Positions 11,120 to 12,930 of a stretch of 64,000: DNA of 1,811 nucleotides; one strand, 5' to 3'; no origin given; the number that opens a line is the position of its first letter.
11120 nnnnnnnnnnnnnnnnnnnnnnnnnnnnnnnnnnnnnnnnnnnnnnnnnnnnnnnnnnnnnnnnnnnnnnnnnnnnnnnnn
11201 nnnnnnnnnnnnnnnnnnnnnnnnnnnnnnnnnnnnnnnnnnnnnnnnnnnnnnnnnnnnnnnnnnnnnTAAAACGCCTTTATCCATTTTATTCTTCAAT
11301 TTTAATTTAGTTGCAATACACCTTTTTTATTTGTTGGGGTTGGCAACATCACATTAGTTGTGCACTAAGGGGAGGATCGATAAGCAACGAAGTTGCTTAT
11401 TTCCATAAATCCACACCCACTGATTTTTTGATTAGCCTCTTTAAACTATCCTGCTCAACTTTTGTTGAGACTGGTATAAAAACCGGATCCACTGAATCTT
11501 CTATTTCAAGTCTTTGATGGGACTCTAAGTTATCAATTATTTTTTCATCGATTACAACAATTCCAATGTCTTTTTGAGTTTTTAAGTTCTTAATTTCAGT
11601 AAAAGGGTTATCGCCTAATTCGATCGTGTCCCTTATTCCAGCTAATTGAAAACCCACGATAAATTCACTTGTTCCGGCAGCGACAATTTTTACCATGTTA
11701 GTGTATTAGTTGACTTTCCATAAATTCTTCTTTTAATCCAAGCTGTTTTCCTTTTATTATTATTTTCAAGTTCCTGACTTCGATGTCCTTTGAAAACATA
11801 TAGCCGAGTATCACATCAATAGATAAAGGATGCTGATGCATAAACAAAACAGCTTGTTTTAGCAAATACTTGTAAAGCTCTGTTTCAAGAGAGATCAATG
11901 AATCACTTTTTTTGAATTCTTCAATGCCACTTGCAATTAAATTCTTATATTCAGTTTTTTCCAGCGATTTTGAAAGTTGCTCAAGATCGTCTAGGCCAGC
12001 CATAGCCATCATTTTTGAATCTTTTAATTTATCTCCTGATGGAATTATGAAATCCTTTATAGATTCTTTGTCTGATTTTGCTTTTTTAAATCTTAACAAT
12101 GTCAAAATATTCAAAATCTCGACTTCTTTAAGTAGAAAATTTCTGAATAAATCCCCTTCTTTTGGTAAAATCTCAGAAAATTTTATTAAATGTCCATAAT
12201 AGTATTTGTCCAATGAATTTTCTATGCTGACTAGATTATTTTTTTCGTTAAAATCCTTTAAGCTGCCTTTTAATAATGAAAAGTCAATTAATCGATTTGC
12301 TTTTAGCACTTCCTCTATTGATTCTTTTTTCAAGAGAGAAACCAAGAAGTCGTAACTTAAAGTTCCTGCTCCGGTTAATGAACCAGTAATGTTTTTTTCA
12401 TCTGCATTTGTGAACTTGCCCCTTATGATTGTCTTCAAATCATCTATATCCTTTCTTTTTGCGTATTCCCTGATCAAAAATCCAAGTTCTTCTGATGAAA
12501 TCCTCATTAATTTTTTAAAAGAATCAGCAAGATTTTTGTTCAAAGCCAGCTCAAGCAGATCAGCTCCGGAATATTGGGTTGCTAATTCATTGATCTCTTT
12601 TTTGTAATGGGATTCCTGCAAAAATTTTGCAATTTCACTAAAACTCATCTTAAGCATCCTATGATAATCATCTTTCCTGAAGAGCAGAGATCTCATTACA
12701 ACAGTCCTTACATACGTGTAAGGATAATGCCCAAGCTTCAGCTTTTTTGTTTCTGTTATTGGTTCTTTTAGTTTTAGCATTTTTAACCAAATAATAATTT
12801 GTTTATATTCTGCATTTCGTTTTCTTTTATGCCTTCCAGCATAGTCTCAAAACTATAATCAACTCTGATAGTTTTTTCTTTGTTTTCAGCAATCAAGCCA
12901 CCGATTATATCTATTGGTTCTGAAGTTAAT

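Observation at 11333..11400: Conserved C-rich element with a hairpin enclosing the upstream stop codon, found inside two operons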

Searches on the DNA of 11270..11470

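Call 50: search_rna_families(source=window, start=11270, end=11470, threshold=evalue, max_evalue=10)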
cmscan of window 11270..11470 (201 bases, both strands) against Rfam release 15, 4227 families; matches with E-value up to 10: 9.
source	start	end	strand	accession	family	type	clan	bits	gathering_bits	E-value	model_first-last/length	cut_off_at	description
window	11367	11431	+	RF02987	GA-cis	Gene; sRNA;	-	20.1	34.7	0.036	1-88/88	no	GA-cis RNA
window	11288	11318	-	RF01987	ZEB2_AS1_4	Gene; lncRNA;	-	19.7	50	4.9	48-78/78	no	ZEB2 antisense RNA 1 conserved region 4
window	11421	11449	+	RF02396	sau-5949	Gene; sRNA;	-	18.2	56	1.3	11-39/59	no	Staphylococcus sRNA sau-5949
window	11398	11469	-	RF02388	sau-30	Gene; sRNA;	-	16.8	70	2.9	1-64/64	no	Staphylococcus sRNA sau-30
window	11283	11321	+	RF01873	PISRT1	Gene; lncRNA;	-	15.7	70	8.7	1-107/107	no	Polled intersex syndrome regulated transcript 1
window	11422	11469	+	RF01748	nuoG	Cis-reg;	-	13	33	2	1-43/43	no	nuoG RNA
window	11419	11455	-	RF02765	Ysr209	Gene; sRNA;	-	12.9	59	7.6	1-46/46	no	Yersinia sRNA 209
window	11310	11364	+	RF01839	eeev_FSE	Cis-reg; frameshift_element;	-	12.5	80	4.6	1-73/73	no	eastern equine encephalitis ribosomal frameshift element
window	11372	11452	-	RF02250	Six3os1_5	Gene; lncRNA;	-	6.8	50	3.4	170-272/272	no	Six3os1 conserved region 5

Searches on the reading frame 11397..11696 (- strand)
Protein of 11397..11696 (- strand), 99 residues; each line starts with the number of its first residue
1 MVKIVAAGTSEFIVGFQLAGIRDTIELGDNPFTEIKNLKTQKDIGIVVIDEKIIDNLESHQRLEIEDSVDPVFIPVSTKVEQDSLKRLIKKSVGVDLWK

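Call 21: search_protein_families(library=pfam, proteins=[window:11397-11696:-])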
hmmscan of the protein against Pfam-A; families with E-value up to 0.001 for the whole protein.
window:11397-11696:- (99 aa): 1 family
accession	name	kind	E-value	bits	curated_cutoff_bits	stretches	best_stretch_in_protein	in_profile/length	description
PF01990.22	ATP-synt_F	-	7e-10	39.5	23.5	1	5-87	2-89/91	ATP synthase (F/14-kDa) subunit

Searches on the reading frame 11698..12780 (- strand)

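Call 21: search_protein_families(library=pfam, proteins=[window:11698-12780:-])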
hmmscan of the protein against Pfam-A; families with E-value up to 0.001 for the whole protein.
window:11698-12780:- (360 aa): 1 family
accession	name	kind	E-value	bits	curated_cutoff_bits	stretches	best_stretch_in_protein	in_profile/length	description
PF01992.21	vATP-synt_AC39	-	2e-70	238.3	29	1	28-355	7-337/339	ATP synthase (C/AC39) subunit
